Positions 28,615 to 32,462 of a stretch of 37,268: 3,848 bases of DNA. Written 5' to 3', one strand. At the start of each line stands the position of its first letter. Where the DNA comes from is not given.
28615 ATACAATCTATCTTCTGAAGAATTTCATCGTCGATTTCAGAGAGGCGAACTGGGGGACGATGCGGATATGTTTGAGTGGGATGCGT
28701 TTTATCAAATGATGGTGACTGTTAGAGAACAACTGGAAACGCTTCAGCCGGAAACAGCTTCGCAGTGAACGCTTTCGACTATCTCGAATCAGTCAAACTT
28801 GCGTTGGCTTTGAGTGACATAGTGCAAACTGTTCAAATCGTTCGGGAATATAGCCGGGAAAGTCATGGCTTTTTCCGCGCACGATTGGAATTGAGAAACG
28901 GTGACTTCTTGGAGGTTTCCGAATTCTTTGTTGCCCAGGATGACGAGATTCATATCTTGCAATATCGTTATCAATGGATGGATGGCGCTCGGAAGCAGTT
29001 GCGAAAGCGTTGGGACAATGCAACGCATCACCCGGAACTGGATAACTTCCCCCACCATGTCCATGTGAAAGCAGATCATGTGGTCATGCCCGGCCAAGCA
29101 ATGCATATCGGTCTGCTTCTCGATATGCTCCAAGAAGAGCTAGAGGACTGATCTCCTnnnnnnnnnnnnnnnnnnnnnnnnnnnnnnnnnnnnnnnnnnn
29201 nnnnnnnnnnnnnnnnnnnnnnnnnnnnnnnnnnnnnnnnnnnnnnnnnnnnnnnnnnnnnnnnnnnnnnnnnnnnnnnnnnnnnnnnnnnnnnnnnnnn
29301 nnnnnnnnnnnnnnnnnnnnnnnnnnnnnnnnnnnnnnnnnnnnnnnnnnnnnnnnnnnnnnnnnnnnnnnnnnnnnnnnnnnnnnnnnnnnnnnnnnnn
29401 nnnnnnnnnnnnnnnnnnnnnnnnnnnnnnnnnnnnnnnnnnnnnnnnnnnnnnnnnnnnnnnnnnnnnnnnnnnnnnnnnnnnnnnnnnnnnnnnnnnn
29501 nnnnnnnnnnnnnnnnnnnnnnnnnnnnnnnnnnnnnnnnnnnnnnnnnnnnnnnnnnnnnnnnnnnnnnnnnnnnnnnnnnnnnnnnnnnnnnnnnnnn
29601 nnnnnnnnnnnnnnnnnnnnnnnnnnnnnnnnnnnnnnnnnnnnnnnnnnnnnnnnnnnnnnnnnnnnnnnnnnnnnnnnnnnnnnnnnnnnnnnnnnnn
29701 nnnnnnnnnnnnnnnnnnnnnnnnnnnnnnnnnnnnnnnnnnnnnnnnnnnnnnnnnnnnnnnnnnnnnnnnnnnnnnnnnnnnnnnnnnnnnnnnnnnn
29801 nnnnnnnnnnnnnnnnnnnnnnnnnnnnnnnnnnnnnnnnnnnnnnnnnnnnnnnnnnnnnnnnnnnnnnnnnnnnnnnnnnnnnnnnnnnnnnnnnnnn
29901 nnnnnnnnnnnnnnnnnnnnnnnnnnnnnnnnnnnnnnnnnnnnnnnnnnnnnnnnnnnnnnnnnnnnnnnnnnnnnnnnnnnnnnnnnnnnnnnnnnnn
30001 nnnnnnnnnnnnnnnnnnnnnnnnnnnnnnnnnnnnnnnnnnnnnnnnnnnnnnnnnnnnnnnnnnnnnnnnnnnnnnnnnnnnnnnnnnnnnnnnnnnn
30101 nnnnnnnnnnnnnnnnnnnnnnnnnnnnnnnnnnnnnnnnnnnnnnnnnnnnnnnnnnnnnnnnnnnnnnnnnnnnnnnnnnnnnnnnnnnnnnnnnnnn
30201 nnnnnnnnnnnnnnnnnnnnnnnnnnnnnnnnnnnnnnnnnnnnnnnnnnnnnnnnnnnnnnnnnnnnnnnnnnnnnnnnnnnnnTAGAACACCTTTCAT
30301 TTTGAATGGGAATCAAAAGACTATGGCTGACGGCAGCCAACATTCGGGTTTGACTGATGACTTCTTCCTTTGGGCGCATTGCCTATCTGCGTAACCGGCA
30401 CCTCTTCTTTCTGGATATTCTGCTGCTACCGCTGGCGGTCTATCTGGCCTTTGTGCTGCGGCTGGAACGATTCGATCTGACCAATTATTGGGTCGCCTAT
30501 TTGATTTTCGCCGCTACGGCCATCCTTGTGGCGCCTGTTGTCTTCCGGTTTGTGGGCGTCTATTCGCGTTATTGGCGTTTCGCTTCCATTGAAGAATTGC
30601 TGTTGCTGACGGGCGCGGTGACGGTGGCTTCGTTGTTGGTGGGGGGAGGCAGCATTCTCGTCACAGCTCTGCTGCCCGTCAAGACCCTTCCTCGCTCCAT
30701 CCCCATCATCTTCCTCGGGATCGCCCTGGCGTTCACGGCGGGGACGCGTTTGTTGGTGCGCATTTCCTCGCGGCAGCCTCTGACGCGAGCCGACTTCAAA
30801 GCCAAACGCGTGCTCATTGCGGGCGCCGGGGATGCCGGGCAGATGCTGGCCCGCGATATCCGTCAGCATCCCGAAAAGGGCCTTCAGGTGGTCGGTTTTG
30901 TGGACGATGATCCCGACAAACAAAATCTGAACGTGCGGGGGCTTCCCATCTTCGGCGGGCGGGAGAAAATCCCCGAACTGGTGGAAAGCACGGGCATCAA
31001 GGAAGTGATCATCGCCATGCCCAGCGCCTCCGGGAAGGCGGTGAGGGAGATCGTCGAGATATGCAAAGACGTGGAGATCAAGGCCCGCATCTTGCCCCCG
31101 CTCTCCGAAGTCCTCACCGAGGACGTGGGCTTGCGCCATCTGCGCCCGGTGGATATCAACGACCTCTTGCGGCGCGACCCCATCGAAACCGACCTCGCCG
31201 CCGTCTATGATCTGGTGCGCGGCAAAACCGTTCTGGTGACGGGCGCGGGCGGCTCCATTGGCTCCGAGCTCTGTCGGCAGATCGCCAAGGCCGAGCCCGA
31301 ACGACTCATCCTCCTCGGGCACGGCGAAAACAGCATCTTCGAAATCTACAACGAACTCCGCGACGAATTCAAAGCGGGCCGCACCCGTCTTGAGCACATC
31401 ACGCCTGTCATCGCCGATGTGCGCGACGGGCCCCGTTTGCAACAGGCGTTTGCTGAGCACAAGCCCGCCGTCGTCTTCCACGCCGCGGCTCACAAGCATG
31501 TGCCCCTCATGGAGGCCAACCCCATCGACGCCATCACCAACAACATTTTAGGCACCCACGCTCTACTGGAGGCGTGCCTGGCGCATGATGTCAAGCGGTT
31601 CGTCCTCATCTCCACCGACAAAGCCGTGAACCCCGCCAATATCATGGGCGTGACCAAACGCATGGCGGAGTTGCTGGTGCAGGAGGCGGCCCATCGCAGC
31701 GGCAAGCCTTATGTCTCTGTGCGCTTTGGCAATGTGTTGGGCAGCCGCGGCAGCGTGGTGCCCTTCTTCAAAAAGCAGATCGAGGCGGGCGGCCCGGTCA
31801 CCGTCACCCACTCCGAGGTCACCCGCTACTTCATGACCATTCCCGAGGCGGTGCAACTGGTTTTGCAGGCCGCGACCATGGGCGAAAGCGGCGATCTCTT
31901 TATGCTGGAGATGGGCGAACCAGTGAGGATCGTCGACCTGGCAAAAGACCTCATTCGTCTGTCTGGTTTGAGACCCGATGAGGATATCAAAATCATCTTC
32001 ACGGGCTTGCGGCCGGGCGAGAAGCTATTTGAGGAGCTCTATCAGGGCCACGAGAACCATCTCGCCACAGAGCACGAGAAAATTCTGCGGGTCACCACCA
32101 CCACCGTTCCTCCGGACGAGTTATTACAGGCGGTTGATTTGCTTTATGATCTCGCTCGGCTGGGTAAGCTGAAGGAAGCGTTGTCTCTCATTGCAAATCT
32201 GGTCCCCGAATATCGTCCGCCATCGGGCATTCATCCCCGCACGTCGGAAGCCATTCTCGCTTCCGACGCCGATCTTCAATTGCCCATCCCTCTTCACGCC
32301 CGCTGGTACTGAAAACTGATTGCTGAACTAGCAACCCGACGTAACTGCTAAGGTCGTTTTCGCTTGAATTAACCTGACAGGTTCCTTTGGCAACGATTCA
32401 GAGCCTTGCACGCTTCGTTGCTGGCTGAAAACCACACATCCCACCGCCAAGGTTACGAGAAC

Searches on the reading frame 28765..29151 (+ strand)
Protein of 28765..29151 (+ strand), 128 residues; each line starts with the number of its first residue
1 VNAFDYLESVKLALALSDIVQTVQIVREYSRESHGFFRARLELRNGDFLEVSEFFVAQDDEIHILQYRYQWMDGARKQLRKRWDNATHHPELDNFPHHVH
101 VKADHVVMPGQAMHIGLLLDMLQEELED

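Call 6: search_protein_families(library=pfam, proteins=[window:28765-29151:+], max_evalue=0.01)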
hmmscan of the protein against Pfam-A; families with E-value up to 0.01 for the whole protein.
window:28765-29151:+ (128 aa): 1 family
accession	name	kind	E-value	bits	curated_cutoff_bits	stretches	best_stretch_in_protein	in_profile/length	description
PF20126.4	TumE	-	4.2e-22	78.4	23.4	1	42-124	2-78/81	Toxin TumE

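Call 7: search_protein_families(library=ncbifam, proteins=[window:28765-29151:+], max_evalue=0.01)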
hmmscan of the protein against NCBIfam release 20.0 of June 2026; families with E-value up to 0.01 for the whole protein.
window:28765-29151:+ (128 aa): 1 family
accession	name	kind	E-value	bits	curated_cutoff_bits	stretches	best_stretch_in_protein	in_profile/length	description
NF045777.1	TumE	equivalog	3.3e-16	59.4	90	1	5-108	8-109/122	toxin TumE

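Call 32: find_homologous_proteins(query=window:28765-29151:+, max_evalue=0.00001)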
Query window:28765-29151:+ (128 aa): 269 proteins with E <= 0.00001 among 272 candidates; the best 120 are listed.
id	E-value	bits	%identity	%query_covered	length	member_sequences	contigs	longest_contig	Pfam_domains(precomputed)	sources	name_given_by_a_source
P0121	6.5e-79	280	98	100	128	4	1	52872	PF20126.5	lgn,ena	-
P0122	5.6e-69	248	88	100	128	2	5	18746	PF20126.5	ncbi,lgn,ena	-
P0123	3.1e-65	236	84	100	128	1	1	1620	PF20126.5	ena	-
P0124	1.2e-47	179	85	73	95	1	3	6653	PF20126.5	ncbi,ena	-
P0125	1.2e-44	169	60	98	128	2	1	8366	PF20126.5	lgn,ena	-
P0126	1.5e-43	166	59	98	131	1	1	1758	PF20126.5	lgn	-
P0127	3.3e-43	165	60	98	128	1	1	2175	PF20126.5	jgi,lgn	-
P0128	2.9e-42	162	57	99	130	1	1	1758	PF20126.5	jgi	-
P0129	9.7e-41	157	59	98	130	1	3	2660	PF20126.5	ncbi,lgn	-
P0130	2.4e-40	155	52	99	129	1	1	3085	PF20126.5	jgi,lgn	-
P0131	1.6e-39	153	58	94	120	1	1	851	PF20126.5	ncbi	-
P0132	3.4e-39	152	56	98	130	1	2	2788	PF20126.5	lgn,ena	-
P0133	6.0e-39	151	55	98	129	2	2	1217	PF20126.5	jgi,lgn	jgi:hypothetical protein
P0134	6.1e-39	151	53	99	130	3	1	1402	PF20126.5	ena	-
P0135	6.8e-39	151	52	99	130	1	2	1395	PF20126.5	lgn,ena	-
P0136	9.9e-39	150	55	95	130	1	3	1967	PF20126.5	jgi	jgi:hypothetical protein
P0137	1.4e-38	150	55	98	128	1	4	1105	PF20126.5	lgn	-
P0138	1.8e-38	149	56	98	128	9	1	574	PF20126.5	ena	-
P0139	3.6e-38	148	51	99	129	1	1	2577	PF20126.5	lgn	-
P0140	3.9e-38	148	53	98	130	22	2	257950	PF20126.5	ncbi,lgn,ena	-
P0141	5.0e-38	148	50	99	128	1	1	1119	PF20126.5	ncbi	-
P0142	5.1e-38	148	51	99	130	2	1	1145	PF20126.5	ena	-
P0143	5.1e-38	148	54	97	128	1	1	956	PF20126.5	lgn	-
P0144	3.6e-37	145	52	100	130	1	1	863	PF20126.5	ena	-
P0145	3.9e-37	145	52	98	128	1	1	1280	PF20126.5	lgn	-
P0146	9.0e-37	144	49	98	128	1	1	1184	PF20126.5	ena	-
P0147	9.8e-37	144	48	99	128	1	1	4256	PF20126.5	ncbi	-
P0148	1.3e-36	143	51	98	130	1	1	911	PF20126.5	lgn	-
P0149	4.2e-36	142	53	99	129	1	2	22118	PF20126.5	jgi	jgi:hypothetical protein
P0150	4.4e-36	142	52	98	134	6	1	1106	PF20126.5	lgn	-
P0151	6.6e-36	141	49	99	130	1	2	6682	PF20126.5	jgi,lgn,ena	jgi:hypothetical protein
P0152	1.2e-35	140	53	98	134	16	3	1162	PF20126.5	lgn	-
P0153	1.4e-35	140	51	99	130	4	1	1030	PF20126.5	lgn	-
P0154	2.5e-35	139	51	95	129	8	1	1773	PF20126.5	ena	-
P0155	5.2e-35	138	52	95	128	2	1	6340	PF20126.5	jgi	jgi:hypothetical protein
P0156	5.7e-35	138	50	96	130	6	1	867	PF20126.5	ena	-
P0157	6.4e-35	138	48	98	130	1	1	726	PF20126.5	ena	-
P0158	7.7e-35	138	50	99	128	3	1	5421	PF20126.5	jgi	jgi:hypothetical protein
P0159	8.3e-35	137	52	98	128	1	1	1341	PF20126.5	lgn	-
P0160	1.2e-34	137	50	99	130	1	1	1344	PF20126.5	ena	-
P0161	1.5e-34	137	50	98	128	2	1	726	PF20126.5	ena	-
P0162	1.9e-34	136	51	98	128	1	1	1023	PF20126.5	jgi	jgi:hypothetical protein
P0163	4.4e-34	135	50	97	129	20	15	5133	PF20126.5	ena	-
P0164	4.5e-34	135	47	96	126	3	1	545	PF20126.5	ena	-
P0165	4.9e-34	135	49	98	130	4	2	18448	PF20126.5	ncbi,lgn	-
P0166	6.5e-34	135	51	98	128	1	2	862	PF20126.5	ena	-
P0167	1.6e-33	133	48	100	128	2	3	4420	PF20126.5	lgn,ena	-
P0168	2.0e-33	133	54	98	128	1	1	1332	PF20126.5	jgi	jgi:hypothetical protein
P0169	2.5e-33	133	48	95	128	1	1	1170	PF20126.5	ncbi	-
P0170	2.5e-33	133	51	98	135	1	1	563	PF20126.5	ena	-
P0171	3.8e-33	132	50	95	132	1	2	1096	PF20126.5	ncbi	-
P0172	5.5e-33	132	52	98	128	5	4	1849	PF20126.5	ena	-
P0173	6.2e-33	131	48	98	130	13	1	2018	PF20126.5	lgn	-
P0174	6.4e-33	131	48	98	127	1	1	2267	PF20126.5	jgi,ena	jgi:hypothetical protein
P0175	6.4e-33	131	48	98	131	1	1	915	PF20126.5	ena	-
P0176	6.5e-33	131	49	98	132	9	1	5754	PF20126.5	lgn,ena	-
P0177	8.0e-33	131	48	98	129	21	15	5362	PF20126.5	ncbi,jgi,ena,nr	ncbi:MAG: hypothetical protein AUK03_13345 [Anaerolineae bacterium CG2_30_64_16]|nr:MAG: hypothetica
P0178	8.8e-33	131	50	98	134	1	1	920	PF20126.5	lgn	-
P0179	1.1e-32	131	53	88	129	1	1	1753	PF20126.5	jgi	jgi:hypothetical protein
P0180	1.3e-32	130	50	98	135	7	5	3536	PF20126.5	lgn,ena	-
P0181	1.4e-32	130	50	95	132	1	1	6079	PF20126.5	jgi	-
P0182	1.5e-32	130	49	98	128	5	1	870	PF20126.5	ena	-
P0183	1.8e-32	130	49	95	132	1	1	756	PF20126.5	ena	-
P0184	2.1e-32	130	48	96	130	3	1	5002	PF20126.5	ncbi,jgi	jgi:hypothetical protein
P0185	2.9e-32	129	50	88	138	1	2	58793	PF20126.5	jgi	jgi:hypothetical protein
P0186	3.3e-32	129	49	98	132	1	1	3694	PF20126.5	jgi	jgi:hypothetical protein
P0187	3.5e-32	129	46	99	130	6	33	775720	PF20126.5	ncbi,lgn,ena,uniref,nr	ncbi:MAG: DUF6516 family protein [Anaerolineae bacterium]|uniref:toxin-antitoxin system TumE family 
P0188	3.6e-32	129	48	94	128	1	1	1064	PF20126.5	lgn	-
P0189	4.0e-32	129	49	98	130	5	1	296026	PF20126.5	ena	-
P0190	4.2e-32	129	48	98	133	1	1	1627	PF20126.5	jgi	-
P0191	4.2e-32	129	48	95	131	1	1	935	PF20126.5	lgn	-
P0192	5.1e-32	128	48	98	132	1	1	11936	PF20126.5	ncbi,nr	ncbi:MAG: DUF6516 family protein [Chloroflexota bacterium]|nr:DUF6516 family protein [Chloroflexota 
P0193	5.1e-32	128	51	95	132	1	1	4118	PF20126.5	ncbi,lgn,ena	-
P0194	6.1e-32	128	50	95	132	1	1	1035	PF20126.5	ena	-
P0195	6.4e-32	128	44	100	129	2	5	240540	PF20126.5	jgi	jgi:hypothetical protein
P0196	6.9e-32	128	45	100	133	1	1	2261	PF20126.5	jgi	jgi:Family of unknown function (DUF6516)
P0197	7.0e-32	128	48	94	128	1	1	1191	PF20126.5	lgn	-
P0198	7.3e-32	128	50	98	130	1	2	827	PF20126.5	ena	-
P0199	7.8e-32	128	50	95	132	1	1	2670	PF20126.5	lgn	-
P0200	8.7e-32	128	48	95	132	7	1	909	PF20126.5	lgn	-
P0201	8.8e-32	128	46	100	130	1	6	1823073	PF20126.5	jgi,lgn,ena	-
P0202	9.7e-32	128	49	100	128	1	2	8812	PF20126.5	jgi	jgi:hypothetical protein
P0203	1.1e-31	127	44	97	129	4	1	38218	PF20126.5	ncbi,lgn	-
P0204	1.2e-31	127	48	98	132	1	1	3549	PF20126.5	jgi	-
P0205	1.3e-31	127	48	98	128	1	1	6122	PF20126.5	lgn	-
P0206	1.5e-31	127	50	98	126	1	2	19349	PF20126.5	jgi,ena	-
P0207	1.7e-31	127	49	97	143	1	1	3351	PF20126.5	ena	-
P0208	1.7e-31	127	48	95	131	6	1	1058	PF20126.5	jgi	-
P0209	1.8e-31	127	48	95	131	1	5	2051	PF20126.5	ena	-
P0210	1.9e-31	127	49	94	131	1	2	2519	PF20126.5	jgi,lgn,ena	jgi:hypothetical protein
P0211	2.1e-31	126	50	94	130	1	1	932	PF20126.5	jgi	jgi:hypothetical protein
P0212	2.2e-31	126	51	91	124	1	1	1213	PF20126.5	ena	-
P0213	2.3e-31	126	49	95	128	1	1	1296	PF20126.5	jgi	jgi:hypothetical protein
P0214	2.3e-31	126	49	95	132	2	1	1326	PF20126.5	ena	-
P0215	2.5e-31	126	48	95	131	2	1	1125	PF20126.5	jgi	-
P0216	2.5e-31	126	47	96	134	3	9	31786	PF20126.5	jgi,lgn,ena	-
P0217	4.3e-31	125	48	95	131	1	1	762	PF20126.5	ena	-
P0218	4.8e-31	125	47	100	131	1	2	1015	PF20126.5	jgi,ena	-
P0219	5.0e-31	125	48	95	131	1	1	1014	PF20126.5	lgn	-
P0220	5.5e-31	125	48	95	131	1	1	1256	PF20126.5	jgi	jgi:hypothetical protein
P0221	6.6e-31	125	45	98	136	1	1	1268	PF20126.5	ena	-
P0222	7.2e-31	125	48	84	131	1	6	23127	PF20126.5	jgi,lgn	jgi:hypothetical protein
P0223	8.6e-31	125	56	76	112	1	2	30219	PF20126.5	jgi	jgi:RNase adaptor protein for sRNA GlmZ degradation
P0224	9.3e-31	124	50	98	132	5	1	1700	PF20126.5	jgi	jgi:hypothetical protein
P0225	9.4e-31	124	47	98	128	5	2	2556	PF20126.5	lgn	-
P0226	9.4e-31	124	50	90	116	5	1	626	PF20126.5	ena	-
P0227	1.2e-30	124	48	95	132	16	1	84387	PF20126.5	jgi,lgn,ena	-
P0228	1.3e-30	124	49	98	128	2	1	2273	PF20126.5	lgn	-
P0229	1.3e-30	124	47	98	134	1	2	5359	PF20126.5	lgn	-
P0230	1.3e-30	124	47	95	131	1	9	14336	PF20126.5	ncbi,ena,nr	ncbi:MAG: hypothetical protein H8E47_12925 [Anaerolineales bacterium]|nr:hypothetical protein [Anaer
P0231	1.4e-30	124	46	95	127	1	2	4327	PF20126.5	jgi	jgi:Family of unknown function (DUF6516)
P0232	1.4e-30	124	45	98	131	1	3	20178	PF20126.5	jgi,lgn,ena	-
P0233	1.4e-30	124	43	95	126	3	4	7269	PF20126.5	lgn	-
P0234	1.5e-30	124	48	95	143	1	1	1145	PF20126.5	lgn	-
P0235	1.5e-30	124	47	90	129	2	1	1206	PF20126.5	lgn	-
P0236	1.8e-30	123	49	98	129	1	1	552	PF20126.5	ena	-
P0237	1.8e-30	123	47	100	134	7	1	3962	PF20126.5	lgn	-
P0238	1.9e-30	123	49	90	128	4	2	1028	PF20126.5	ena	-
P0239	2.0e-30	123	50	95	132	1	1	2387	PF20126.5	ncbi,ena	-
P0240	2.1e-30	123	48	95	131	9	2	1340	PF20126.5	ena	-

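Call 56: search_protein_families(library=padloc, proteins=[window:28765-29151:+], max_evalue=0.01)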
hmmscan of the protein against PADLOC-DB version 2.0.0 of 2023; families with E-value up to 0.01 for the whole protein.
window:28765-29151:+ (128 aa): 1 family
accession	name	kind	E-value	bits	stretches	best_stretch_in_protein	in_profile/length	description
PDLC04652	PDC-M44B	-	1.1e-16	59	1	5-107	8-108/128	-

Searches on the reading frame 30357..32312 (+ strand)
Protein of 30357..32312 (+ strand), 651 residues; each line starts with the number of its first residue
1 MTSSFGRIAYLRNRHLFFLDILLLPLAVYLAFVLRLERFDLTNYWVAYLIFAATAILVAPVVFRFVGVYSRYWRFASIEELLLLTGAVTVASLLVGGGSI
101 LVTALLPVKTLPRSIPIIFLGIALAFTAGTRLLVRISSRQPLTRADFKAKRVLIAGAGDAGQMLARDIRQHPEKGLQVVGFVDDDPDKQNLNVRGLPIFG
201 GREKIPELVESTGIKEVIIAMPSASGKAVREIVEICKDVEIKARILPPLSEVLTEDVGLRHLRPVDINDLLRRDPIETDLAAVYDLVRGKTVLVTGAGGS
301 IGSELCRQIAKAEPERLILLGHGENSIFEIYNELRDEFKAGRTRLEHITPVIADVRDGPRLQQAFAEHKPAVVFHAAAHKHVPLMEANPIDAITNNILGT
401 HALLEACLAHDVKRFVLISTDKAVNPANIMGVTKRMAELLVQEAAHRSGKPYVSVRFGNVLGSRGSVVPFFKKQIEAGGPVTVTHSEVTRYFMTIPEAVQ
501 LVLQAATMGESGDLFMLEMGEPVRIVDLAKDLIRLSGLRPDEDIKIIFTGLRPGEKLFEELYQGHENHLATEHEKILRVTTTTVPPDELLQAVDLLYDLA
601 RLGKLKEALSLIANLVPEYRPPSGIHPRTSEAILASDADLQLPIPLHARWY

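Call 6: search_protein_families(library=pfam, proteins=[window:30357-32312:+], max_evalue=0.01)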
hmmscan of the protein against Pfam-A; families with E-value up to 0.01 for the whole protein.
window:30357-32312:+ (651 aa): 15 families
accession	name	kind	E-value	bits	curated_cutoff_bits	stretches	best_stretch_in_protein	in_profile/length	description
PF02719.21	Polysacc_synt_2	-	1.6e-121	405.5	20.2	1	292-579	1-291/293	Polysaccharide biosynthesis protein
PF01370.27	Epimerase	-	3.7e-28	99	20.9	1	292-512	1-234/240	NAD dependent epimerase/dehydratase family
PF13727.12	CoA_binding_3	-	4.5e-21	76.1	25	1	66-247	3-175/175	CoA-binding domain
PF16363.11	GDP_Man_Dehyd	-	4e-18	66.4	27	1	293-422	1-131/332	GDP-mannose 4,6 dehydratase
PF04321.23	RmlD_sub_bind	-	3e-13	49.9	27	1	291-484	2-176/287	RmlD substrate binding domain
PF01073.25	3Beta_HSD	-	6.9e-12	45.4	22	1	293-427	1-123/280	3-beta hydroxysteroid dehydrogenase/isomerase family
PF07993.18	NAD_binding_4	-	3.4e-09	36.7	20.1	1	294-426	1-142/258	Male sterility protein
PF13460.12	NAD_binding_10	-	8.2e-08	32.8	27.2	1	334-436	26-116/184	NAD(P)H-binding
PF08659.16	KR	-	7.7e-05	23.1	22.6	1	291-419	2-135/180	KR domain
PF02629.25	CoA_binding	-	0.00014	22.9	22.3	1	148-242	2-89/97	CoA binding domain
PF00106.31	adh_short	-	0.00037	20.5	26.6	1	290-367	1-70/195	short chain dehydrogenase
PF00899.27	ThiF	-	0.00062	19.4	28.1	0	289-319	20-49/238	ThiF family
PF01408.29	GFO_IDH_MocA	-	0.0013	19.9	24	1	151-229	2-78/120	Oxidoreductase family, NAD-binding Rossmann fold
PF17836.7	PglD_N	-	0.0037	18.2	23.4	1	151-221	1-65/78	PglD N-terminal domain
PF02670.22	DXP_reductoisom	-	0.0053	17.9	21.7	0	292-417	1-118/129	1-deoxy-D-xylulose 5-phosphate reductoisomerase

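Call 7: search_protein_families(library=ncbifam, proteins=[window:30357-32312:+], max_evalue=0.01)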
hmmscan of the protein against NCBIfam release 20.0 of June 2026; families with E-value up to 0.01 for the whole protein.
window:30357-32312:+ (651 aa): 47 families (the best 25 are shown)
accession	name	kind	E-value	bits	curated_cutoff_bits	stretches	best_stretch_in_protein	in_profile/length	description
TIGR03589.1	PseB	equivalog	9.7e-58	195.6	407.75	1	288-580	3-280/324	UDP-N-acetylglucosamine 4,6-dehydratase (inverting)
TIGR04130.1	FnlA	equivalog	1.6e-45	155.5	730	1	288-573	3-276/337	UDP-N-acetylglucosamine 4,6-dehydratase/5-epimerase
TIGR03025.1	EPS_sugtrans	subfamily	2.7e-29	102.7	295.55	1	19-267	2-242/445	exopolysaccharide biosynthesis polyprenyl glycosylphosphotransferase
TIGR03023.1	WcaJ_sugtrans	equivalog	1.9e-28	100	410.75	1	18-269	1-249/453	undecaprenyl-phosphate glucose phosphotransferase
TIGR03022.1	WbaP_sugtrans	subfamily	8.8e-19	68.1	403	1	16-253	1-229/456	undecaprenyl-phosphate galactose phosphotransferase WbaP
TIGR01179.1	galE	equivalog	3.7e-18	65.4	262.3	1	292-464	2-180/332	UDP-glucose 4-epimerase GalE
TIGR02622.1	CDP_4_6_dhtase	equivalog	1.7e-13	50.4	278.45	1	288-425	3-134/352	CDP-glucose 4,6-dehydratase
TIGR01181.1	dTDP_gluc_dehyt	equivalog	7.2e-12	45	365.1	1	292-422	2-127/321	dTDP-glucose 4,6-dehydratase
TIGR01214.1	rmlD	equivalog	4.2e-11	42.5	224.05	1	291-446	1-140/285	dTDP-4-dehydrorhamnose reductase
TIGR04180.1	EDH_00030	hypoth_equivalog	2.7e-10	39.8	475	1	292-433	1-134/297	NAD-dependent 4,6-dehydratase LegB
NF007518.0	PRK10124.1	equivalog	5.3e-10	38.6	684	1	18-247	23-238/464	undecaprenyl-phosphate glucose phosphotransferase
NF007956.0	PRK10675.1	subfamily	6.3e-10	38.7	394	1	291-420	2-124/338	UDP-glucose 4-epimerase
NF045894.1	PKS_plus_SDR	equivalog_domain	8e-10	37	1740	1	287-459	1155-1333/1515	type I polyketide synthase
TIGR03013.1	EpsB_2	subfamily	3.5e-09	36.2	393.35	1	21-226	8-198/443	TIGR03013 family XrtA/PEP-CTERM system glycosyltransferase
NF007490.0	PRK10084.1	subfamily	4.9e-09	35.6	649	1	292-408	3-112/361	dTDP-glucose 4,6-dehydratase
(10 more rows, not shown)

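Call 13: find_encoding_contigs(protein=window:30357-32312:+, flank=10000, max_places=10)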
Protein window:30357-32312:+ (651 aa): no gene with exactly this product is on record in the collection.
